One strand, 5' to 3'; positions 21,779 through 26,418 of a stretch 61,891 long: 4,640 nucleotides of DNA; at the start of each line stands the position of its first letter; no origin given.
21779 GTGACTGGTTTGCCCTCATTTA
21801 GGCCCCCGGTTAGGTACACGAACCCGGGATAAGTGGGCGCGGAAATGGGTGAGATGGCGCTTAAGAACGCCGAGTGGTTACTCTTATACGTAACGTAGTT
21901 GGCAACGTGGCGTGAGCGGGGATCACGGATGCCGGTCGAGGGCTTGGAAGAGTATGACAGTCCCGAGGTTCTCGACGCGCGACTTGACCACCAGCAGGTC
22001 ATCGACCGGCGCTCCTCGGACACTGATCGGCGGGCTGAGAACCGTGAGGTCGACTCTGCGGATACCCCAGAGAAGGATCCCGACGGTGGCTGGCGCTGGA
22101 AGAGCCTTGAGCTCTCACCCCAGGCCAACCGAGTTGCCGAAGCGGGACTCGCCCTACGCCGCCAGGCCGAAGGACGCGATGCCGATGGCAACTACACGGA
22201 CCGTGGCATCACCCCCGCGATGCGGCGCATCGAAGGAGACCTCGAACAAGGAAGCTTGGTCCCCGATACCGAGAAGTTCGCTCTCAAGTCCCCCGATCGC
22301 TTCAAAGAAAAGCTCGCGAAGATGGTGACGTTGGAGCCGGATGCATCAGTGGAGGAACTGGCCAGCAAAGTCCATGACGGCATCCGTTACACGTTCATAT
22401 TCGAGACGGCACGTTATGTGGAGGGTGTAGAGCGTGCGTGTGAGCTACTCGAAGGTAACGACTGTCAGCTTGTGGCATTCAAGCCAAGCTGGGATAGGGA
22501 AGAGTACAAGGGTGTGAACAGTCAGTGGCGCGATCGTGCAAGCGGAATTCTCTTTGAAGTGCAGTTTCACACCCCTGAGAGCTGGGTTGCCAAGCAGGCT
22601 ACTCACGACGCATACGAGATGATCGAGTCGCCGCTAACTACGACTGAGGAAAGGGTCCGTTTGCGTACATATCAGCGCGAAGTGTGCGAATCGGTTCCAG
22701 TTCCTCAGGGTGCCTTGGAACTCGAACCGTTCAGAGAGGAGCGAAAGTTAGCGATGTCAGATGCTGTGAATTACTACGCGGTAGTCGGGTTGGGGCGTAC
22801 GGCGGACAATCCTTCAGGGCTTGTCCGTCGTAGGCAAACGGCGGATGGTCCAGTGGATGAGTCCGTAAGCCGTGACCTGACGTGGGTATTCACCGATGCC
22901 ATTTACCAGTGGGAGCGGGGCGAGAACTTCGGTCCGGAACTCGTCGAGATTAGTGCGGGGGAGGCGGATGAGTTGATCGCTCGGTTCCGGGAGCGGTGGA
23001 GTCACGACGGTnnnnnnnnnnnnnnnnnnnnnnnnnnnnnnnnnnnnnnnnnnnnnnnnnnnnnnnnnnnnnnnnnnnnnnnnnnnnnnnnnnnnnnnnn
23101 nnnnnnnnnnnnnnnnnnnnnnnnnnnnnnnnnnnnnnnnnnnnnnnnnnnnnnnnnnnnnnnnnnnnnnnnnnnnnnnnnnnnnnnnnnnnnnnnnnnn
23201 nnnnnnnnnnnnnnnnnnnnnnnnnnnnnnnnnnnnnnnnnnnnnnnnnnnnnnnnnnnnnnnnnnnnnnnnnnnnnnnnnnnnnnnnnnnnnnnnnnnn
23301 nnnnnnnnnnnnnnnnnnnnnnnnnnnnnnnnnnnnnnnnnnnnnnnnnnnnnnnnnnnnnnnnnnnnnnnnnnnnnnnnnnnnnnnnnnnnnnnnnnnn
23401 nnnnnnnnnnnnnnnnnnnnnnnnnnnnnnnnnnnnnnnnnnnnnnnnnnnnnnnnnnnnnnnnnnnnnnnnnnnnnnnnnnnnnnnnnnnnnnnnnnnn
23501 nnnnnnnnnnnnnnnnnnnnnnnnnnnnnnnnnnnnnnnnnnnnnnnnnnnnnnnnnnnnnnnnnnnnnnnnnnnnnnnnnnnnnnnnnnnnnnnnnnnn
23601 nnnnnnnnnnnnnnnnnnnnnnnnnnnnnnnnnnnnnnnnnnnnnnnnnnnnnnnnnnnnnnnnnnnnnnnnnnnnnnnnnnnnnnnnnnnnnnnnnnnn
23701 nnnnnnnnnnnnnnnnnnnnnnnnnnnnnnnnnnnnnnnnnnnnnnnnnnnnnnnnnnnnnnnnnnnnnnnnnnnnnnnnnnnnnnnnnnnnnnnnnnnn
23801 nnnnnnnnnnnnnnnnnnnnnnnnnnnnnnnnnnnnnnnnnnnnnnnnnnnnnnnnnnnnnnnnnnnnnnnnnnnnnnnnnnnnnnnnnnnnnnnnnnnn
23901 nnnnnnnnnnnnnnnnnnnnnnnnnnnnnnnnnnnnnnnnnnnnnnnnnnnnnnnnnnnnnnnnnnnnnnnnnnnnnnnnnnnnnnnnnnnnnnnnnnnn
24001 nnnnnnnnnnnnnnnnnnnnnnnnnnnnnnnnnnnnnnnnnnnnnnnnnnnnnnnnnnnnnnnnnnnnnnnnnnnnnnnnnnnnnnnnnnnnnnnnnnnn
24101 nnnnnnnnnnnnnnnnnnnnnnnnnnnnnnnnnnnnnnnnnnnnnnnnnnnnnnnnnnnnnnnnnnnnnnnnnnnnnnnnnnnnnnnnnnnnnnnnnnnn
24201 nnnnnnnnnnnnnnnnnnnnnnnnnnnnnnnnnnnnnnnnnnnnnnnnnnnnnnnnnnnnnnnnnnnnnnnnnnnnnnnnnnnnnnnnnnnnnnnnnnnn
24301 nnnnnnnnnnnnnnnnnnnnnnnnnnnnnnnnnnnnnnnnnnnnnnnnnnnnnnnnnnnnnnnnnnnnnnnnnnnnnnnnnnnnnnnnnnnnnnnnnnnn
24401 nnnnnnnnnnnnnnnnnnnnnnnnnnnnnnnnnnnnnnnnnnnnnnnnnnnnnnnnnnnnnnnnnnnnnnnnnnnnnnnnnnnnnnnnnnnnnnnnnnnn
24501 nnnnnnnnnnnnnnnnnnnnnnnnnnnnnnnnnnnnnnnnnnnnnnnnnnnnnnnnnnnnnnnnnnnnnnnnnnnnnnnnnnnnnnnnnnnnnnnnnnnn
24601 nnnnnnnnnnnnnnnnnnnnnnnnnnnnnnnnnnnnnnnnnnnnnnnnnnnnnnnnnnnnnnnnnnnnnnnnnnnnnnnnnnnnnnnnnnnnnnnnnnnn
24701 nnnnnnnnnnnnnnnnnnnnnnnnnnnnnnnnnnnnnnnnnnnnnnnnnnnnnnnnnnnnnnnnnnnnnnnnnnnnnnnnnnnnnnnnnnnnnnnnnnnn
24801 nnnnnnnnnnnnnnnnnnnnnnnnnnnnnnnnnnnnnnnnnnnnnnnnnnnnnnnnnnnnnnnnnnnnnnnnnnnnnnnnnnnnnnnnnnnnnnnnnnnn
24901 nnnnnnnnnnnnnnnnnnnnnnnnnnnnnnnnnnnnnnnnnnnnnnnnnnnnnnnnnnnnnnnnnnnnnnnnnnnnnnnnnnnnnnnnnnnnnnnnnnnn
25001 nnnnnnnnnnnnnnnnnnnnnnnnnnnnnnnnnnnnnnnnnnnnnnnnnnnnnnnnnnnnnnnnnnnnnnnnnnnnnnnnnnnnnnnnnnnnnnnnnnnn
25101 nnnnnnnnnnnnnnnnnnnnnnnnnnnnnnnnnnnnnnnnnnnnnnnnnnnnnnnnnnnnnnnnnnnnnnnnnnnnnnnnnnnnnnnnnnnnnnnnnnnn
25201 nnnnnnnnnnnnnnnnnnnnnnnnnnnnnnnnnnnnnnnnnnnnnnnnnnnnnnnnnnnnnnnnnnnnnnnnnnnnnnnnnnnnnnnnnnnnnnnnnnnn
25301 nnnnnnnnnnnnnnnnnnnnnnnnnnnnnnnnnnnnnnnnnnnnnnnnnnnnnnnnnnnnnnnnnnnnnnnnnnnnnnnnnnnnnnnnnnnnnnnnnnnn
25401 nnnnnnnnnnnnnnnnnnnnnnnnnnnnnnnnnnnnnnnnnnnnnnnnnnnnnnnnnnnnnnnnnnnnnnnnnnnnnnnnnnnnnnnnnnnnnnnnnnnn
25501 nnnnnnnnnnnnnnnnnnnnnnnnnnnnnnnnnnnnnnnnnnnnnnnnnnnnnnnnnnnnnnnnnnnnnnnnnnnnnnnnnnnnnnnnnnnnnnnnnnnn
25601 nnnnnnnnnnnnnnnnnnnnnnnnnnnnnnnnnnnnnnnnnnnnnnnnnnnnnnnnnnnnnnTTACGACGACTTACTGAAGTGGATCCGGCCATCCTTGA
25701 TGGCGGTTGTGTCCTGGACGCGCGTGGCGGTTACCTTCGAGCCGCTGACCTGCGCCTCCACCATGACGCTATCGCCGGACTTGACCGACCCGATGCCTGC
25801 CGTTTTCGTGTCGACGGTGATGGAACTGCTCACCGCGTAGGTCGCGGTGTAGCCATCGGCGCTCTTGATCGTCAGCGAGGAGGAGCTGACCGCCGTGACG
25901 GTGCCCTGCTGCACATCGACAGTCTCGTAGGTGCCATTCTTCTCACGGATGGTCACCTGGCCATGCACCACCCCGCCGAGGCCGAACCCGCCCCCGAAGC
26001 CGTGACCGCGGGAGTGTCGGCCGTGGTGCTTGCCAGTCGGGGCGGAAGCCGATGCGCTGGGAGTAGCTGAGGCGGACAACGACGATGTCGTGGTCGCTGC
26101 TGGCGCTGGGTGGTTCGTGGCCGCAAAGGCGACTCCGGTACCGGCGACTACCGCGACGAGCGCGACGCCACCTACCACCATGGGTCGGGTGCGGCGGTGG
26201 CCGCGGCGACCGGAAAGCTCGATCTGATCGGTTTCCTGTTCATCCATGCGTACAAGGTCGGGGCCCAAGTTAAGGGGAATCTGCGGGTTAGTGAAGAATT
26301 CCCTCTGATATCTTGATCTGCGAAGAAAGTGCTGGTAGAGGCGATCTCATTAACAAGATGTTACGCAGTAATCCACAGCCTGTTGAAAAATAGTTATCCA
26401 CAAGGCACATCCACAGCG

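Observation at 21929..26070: RelA/SpoT-like (toxSAS-type) gene coupled to a 1024-aa HerA/FtsK-like ATPase: candidate new HerA-plus-effector immune pair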

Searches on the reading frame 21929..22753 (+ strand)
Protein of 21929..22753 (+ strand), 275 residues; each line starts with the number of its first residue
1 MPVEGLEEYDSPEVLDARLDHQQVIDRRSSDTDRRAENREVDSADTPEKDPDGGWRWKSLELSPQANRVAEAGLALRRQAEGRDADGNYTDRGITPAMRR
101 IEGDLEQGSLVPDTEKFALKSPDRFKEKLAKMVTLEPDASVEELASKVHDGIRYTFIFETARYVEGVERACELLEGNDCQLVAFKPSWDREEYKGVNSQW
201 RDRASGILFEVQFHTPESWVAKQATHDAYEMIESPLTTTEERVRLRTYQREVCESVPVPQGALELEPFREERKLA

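Call 51: find_related_loci(query=A5, collection=metagenome_contigs, flank=5000)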
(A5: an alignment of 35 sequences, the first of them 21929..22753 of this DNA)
Query A5 (275 aa) in metagenome_contigs; peptide patterns used: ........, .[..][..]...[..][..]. (x = any residue, [..] = any of these).
406 stretches matched a pattern; 163 encode a relative of the query (tblastn E <= 1e-3); the best 80 are kept; 80 distinct loci.
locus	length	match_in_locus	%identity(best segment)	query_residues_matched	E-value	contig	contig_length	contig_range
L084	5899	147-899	59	27-271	7e-97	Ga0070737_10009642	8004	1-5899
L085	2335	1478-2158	63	45-271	3e-98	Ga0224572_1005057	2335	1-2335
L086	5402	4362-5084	60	31-271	2e-94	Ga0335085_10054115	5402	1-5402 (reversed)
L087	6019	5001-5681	63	45-271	6e-94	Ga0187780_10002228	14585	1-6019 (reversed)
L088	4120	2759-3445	66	43-271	8e-94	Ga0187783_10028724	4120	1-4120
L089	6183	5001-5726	59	32-273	2e-93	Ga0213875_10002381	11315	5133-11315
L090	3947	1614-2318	64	37-271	2e-93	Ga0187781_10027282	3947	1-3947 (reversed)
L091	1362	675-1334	62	52-271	1e-99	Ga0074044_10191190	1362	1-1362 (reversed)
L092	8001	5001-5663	64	50-270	1e-92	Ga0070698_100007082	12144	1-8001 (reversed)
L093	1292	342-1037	63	43-273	1e-99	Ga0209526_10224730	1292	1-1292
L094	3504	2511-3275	56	17-269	1e-92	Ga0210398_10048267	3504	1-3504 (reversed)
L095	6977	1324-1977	64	52-269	1e-91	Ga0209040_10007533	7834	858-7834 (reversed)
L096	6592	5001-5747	55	17-269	1e-90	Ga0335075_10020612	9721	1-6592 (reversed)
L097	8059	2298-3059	61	26-272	5e-90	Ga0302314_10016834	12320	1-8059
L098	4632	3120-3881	61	26-272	4e-90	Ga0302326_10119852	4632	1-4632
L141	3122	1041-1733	54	41-271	9e-77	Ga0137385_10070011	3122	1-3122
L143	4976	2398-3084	53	43-271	3e-76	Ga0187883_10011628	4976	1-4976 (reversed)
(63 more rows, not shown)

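Call 65: search_protein_families(library=pfam, proteins=[L143:1882-3090:+, L141:321-1739:+], max_evalue=0.1)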
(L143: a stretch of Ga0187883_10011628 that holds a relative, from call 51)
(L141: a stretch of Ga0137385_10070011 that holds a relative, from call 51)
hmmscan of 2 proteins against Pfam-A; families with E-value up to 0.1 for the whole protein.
L143:1882-3090:+ (402 aa): 0 families

L141:321-1739:+ (472 aa): 0 families

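Call 70: search_protein_families(library=padloc, proteins=[window:21929-22753:+], max_evalue=0.01)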
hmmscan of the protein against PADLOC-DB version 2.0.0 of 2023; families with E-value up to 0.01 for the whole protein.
window:21929-22753:+ (275 aa): 0 families

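Call 92: search_protein_families(library=phrogs, proteins=[window:21929-22753:+], max_evalue=0.001)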
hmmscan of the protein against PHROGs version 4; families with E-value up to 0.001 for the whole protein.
window:21929-22753:+ (275 aa): 2 families
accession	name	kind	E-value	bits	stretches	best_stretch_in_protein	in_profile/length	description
phrog_7625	-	head and packaging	3.9e-11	43.5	1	116-260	352-495/504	head morphogenesis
phrog_2859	-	unknown function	3.3e-06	26.3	1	139-253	571-682/740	-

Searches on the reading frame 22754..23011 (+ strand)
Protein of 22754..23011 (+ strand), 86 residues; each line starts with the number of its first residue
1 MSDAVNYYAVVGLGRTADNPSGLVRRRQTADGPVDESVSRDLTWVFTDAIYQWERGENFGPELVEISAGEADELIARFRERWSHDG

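Call 33: find_homologous_proteins(query=window:22754-23011:+, max_evalue=0.01)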
Query window:22754-23011:+ (86 aa): 106 proteins with E <= 0.01 among 107 candidates.
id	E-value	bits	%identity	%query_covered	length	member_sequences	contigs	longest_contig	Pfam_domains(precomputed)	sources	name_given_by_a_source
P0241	4.3e-37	144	76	100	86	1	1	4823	-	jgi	jgi:hypothetical protein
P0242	1.2e-35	139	71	100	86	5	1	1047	-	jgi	jgi:hypothetical protein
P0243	1.3e-35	139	76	100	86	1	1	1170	-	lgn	-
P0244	1.1e-34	136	74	98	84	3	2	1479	-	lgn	-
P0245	2.0e-34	135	76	100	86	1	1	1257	-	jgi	jgi:hypothetical protein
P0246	9.0e-34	133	71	98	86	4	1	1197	-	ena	-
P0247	1.7e-33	132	73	100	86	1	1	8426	-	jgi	jgi:hypothetical protein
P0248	1.9e-33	132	73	100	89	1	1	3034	-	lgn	-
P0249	7.8e-33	130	70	98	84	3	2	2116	-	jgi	jgi:hypothetical protein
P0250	8.1e-33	130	72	100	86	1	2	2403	-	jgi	jgi:hypothetical protein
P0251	1.2e-32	129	79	91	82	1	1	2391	-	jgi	jgi:hypothetical protein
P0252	1.4e-32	129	70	98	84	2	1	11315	-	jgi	-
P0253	1.8e-32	129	74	95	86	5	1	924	-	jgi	jgi:hypothetical protein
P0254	2.4e-32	128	78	91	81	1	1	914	-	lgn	-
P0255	3.2e-32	128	79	90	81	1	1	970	-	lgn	-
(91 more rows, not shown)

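Call 34: search_protein_families(library=pfam, proteins=[window:22754-23011:+], max_evalue=1)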
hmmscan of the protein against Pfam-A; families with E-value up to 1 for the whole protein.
window:22754-23011:+ (86 aa): 0 families

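Call 61: search_protein_families(library=ncbifam, proteins=[window:22754-23011:+], max_evalue=0.1)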
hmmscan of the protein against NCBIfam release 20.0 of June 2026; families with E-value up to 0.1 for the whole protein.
window:22754-23011:+ (86 aa): 0 families

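Call 70: search_protein_families(library=padloc, proteins=[window:22754-23011:+], max_evalue=0.01)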
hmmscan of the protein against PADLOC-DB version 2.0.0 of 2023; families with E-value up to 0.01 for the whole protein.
window:22754-23011:+ (86 aa): 0 families

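Call 92: search_protein_families(library=phrogs, proteins=[window:22754-23011:+], max_evalue=0.001)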
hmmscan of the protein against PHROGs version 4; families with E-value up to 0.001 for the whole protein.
window:22754-23011:+ (86 aa): 0 families

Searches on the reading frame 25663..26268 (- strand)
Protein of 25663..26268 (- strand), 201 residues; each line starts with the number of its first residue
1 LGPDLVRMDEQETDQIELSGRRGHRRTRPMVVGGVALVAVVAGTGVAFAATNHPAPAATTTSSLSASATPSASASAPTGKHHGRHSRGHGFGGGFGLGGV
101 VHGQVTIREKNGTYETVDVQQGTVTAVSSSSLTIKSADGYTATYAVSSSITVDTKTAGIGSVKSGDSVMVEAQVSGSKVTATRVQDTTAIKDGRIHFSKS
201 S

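Call 34: search_protein_families(library=pfam, proteins=[window:25663-26268:-], max_evalue=1)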
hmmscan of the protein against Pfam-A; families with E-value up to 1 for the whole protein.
window:25663-26268:- (201 aa): 3 families
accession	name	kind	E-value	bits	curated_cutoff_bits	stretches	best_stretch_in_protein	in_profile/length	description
PF18914.6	DUF5666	-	0.00018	22.1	27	1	121-184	1-59/60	Domain of unknown function (DUF5666)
PF01455.23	HupF_HypC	-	0.046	14.3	28.5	1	134-189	9-63/65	HupF/HypC family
PF02402.22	Lysis_col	-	0.25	11.7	27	1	118-133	29-44/49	Lysis protein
